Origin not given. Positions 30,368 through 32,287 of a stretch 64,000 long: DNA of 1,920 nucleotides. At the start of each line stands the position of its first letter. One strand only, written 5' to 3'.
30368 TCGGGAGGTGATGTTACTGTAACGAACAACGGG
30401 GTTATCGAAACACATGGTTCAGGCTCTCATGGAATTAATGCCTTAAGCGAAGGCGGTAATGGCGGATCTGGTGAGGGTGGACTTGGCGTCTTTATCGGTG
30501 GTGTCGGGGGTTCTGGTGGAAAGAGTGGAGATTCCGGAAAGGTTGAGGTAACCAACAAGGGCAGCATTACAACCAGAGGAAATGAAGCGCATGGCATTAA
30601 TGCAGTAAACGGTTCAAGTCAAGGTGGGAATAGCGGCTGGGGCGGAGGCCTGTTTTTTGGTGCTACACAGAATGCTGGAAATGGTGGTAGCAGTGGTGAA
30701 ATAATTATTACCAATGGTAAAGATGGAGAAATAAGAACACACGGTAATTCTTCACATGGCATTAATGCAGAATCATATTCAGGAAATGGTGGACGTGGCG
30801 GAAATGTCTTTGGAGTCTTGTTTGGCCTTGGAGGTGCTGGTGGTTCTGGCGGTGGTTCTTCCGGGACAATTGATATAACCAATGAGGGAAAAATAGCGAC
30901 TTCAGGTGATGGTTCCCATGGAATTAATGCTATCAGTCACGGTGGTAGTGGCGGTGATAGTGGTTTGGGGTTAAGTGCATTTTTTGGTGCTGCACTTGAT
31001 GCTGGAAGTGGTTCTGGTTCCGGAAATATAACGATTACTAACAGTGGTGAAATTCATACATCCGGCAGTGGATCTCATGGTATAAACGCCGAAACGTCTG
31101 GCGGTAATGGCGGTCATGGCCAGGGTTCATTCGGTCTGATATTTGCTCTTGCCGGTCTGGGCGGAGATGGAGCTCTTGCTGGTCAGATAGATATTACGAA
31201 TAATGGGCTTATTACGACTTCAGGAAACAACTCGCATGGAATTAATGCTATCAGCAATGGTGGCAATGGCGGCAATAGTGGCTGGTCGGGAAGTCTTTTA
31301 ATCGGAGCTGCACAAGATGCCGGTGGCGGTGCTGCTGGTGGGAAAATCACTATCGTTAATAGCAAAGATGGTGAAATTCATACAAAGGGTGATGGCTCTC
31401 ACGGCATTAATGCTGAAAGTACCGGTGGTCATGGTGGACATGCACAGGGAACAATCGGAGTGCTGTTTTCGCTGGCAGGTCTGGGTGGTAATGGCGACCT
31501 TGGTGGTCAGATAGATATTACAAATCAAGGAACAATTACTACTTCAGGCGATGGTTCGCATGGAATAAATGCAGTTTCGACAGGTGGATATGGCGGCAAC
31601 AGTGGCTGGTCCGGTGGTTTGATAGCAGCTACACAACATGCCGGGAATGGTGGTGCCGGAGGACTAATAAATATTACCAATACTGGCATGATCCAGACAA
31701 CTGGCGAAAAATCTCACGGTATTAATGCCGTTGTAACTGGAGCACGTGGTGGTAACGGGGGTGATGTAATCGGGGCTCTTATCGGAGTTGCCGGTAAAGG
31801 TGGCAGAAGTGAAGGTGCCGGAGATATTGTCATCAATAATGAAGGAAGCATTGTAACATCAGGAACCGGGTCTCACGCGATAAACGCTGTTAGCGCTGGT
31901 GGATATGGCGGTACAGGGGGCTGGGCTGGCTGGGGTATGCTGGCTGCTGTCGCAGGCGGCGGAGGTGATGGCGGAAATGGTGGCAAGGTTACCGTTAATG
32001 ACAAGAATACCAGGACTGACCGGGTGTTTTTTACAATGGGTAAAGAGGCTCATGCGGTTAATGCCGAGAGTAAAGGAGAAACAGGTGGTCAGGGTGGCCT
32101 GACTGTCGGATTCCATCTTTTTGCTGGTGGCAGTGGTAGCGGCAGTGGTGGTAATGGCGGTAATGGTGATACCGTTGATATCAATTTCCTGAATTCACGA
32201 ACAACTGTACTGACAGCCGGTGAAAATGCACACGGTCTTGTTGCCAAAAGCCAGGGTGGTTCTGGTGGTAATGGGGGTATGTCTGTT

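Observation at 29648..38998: ~3100-aa glycine-rich autotransporter built from more than 30 '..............' units with a two-unit super-repeat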

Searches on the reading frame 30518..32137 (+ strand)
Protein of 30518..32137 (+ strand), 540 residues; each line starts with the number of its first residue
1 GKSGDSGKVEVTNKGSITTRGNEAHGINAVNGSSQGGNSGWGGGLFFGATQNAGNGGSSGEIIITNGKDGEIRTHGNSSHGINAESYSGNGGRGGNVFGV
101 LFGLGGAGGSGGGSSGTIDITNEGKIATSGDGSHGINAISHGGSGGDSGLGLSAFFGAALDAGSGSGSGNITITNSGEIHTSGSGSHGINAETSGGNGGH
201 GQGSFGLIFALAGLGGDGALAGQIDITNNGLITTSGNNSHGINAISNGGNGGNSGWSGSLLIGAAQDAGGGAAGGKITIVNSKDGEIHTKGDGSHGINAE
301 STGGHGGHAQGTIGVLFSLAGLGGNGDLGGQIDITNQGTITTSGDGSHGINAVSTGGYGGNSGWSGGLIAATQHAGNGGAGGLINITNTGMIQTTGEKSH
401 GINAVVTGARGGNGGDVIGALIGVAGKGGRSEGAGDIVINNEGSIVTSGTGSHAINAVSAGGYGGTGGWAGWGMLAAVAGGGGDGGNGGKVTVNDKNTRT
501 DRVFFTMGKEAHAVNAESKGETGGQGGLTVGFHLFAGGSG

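Call 21: search_solved_structures(query=window:30518-32137:+, max_evalue=10)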
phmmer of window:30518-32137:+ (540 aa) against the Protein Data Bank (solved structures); distinct sequences matched with E-value up to 10: 2.
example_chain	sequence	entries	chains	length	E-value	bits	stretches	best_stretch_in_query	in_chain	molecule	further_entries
5bs5_A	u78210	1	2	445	0.11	14.6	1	308-371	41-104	3-phosphoshikimate 1-carboxyvinyltransferase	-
5buf_A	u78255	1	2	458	0.11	14.6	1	308-371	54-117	3-phosphoshikimate 1-carboxyvinyltransferase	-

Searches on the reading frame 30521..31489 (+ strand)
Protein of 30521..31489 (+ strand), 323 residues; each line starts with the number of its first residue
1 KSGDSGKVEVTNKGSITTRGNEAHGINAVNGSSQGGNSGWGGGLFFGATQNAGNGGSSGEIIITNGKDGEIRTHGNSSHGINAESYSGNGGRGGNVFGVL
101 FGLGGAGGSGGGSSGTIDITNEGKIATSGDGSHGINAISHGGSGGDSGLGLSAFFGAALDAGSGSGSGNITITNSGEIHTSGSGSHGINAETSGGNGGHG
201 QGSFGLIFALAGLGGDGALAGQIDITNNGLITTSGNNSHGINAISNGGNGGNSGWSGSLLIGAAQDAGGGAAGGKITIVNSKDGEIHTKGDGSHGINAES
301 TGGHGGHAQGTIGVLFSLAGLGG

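Call 36: predict_structure(alignment_id=A2)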
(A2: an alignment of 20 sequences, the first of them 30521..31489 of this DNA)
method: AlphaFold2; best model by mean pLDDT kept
length: 323 residues; sequences in the alignment: 20
mean_pLDDT: 95.4   pTM: 0.90
mean pLDDT of the five models: 95.4, 94.2, 93.7, 93.6, 93.2
residues with pLDDT >= 90: 288; 70-90: 35; 50-70: 0; < 50: 0
segments of 3 or more residues with pLDDT < 50: none
pLDDT, mean of each block of 10 residues (from residue 1): 93 98 97 94 87 95 98 98 97 94 95 91 98 98 97 94 97 99 98 98 93 97 98 98 98 93 94 98 96 97 94 85 84
secondary structure, 60 per line:
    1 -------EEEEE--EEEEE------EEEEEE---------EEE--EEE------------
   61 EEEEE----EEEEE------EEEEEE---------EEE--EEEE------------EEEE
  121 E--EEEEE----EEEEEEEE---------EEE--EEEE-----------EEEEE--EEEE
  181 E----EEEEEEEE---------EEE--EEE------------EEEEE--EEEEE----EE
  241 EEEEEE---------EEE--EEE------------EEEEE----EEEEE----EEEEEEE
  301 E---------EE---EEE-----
elements in order: E8-12 E15-19 E26-31 E41-43 E46-48 E61-65 E70-74 E81-86 E96-98 E101-104 E117-121 E124-128 E133-140 E150-152 E155-158 E170-174 E177-181 E186-193 E203-205 E208-210 E223-227 E230-234 E239-246 E256-258 E261-263 E276-280 E285-289 E294-301 E316-318

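Call 39: fold_search(model_id=the predicted structure, library=pdb)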
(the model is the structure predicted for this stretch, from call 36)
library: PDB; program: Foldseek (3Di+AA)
matches with E <= 10: 242; with E <= 0.001: 0
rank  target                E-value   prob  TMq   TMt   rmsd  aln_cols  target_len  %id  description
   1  5lw3                  1.6e-02  0.02  0.07  0.08  26.5       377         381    7  Azotobacter vinelandii Mannuronan C-5 epimerase AlgE6 A-module (released 2017-10-25)
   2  7jjv_B                1.8e-02  0.95  0.20  0.46  10.9       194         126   21  Crystal waters on the nine polyproline type II helical bundle springtail antifreeze protein from Granisotoma rainieri  (released 2021-01-27)
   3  2pyh_A                5.1e-02  0.03  0.11  0.10  25.7       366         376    8  Azotobacter vinelandii Mannuronan C-5 epimerase AlgE4 A-module complexed with mannuronan trisaccharide (released 2008-05-27)
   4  5nxk_A                5.4e-02  0.01  0.08  0.08  25.5       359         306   10  L. reuteri 53608 SRRP (released 2018-03-21)
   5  7jjv_A                7.5e-02  0.13  0.13  0.27  18.9       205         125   21  Crystal waters on the nine polyproline type II helical bundle springtail antifreeze protein from Granisotoma rainieri  (released 2021-01-27)
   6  6nw9_C                7.5e-02  0.02  0.11  0.07  25.9       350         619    9  CRYSTAL STRUCTURE OF A TAILSPIKE PROTEIN 3 (TSP3, ORF212) FROM ESCHERICHIA COLI O157:H7 BACTERIOPHAGE CBA120 (released 2019-06-05)
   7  5zks                  7.9e-02  0.02  0.09  0.07  23.7       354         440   10  Crystal structure of DFA-IIIase from Arthrobacter chlorophenolicus A6 (released 2018-12-19)
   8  4c2l_A                1.0e-01  0.02  0.09  0.08  24.7       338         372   12  Crystal structure of endo-xylogalacturonan hydrolase from Aspergillus tubingensis (released 2013-09-25)
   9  1hg8_A                1.1e-01  0.01  0.09  0.09  26.1       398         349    9  Endopolygalacturonase from the phytopathogenic fungus Fusarium moniliforme (released 2001-11-10)
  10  7e56                  1.4e-01  0.03  0.14  0.13  23.1       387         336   11  The mutant crystal structure of endo-polygalacturonase (T316C/G344C) from Talaromyces leycettanus JCM 12802 (released 2021-08-25)
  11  7c7d_A                1.4e-01  0.02  0.10  0.07  25.9       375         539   11  Crystal structure of the catalytic unit of thermostable GH87 alpha-1,3-glucanase from Streptomyces thermodiastaticus s (released 2020-11-11)
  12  8egr_A                1.4e-01  0.01  0.08  0.05  27.5       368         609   15  Upper tail structure of Staphylococcus phage Andhra (released 2022-12-14)
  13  5zla_A                1.5e-01  0.01  0.07  0.06  23.9       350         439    8  Crystal structure of mutant C387A of DFA-IIIase from Arthrobacter chlorophenolicus A6 in complex with DFA-III (released 2018-12-19)
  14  3zpp                  1.6e-01  0.01  0.08  0.07  24.3       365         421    9  Structure of the Streptococcus pneumoniae surface protein and adhesin PfbA (released 2013-05-29)
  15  6k0v_A                1.8e-01  0.01  0.07  0.05  24.1       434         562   10  Catalytic domain of GH87 alpha-1,3-glucanase D1069A in complex with tetrasaccharides (released 2019-12-25)
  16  1dab                  1.9e-01  0.04  0.14  0.09  26.8       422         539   11  The Structure of Bordetella Pertussis Virulence Factor P.69 Pertactin (released 1999-12-15)
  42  7koh_B                4.0e-01  0.00  0.06  0.05  30.6       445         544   10  Crystal structure of antigen 43 from Escherichia coli EDL933 (released 2022-03-09)
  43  7akv_G                4.5e-01  0.04  0.18  0.15  24.8       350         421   14  The cryo-EM structure of the Vag8-C1 inhibitor complex (released 2021-06-16)
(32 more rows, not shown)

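Call 45: search_protein_families(library=pfam, alignment_id=A2, max_evalue=1)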
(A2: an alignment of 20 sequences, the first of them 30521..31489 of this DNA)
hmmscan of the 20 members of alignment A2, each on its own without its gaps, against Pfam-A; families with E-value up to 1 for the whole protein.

A. member 1, window:30521-31489:+ (323 aa): 0 families

B. families by the number of members that match (of 20 scanned): 1 family
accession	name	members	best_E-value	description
PF04270.18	Strep_his_triad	1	0.31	Streptococcal histidine triad protein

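Call 61: search_protein_representatives(alignment_id=A2)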
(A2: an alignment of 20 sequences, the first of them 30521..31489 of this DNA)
Query: 20 sequences, 312 profile positions. Proteins with E-value up to 0.001 (for the whole library): 3154; up to 1e-10: 2168; up to 1e-30: 1325. The best 150 are listed.
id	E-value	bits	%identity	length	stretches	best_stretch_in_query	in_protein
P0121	0.0e+00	2170.8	-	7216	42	86-308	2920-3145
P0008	0.0e+00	2158.6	-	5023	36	100-305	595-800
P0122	0.0e+00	1822.9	-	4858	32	54-310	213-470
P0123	0.0e+00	1807.5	-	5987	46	7-312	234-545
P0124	0.0e+00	1796.3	-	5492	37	28-311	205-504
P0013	0.0e+00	1616.6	-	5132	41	100-312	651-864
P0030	0.0e+00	1614.7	-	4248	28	46-312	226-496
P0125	0.0e+00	1589.8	-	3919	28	24-312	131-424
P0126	0.0e+00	1480.4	-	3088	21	98-311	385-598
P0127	0.0e+00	1476.3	-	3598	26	19-312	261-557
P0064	0.0e+00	1448.2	-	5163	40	21-311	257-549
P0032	0.0e+00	1416.2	-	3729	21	48-310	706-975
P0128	0.0e+00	1409.9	-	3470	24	68-312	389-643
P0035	0.0e+00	1365.7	-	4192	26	18-308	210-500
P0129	0.0e+00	1350.3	-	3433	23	31-312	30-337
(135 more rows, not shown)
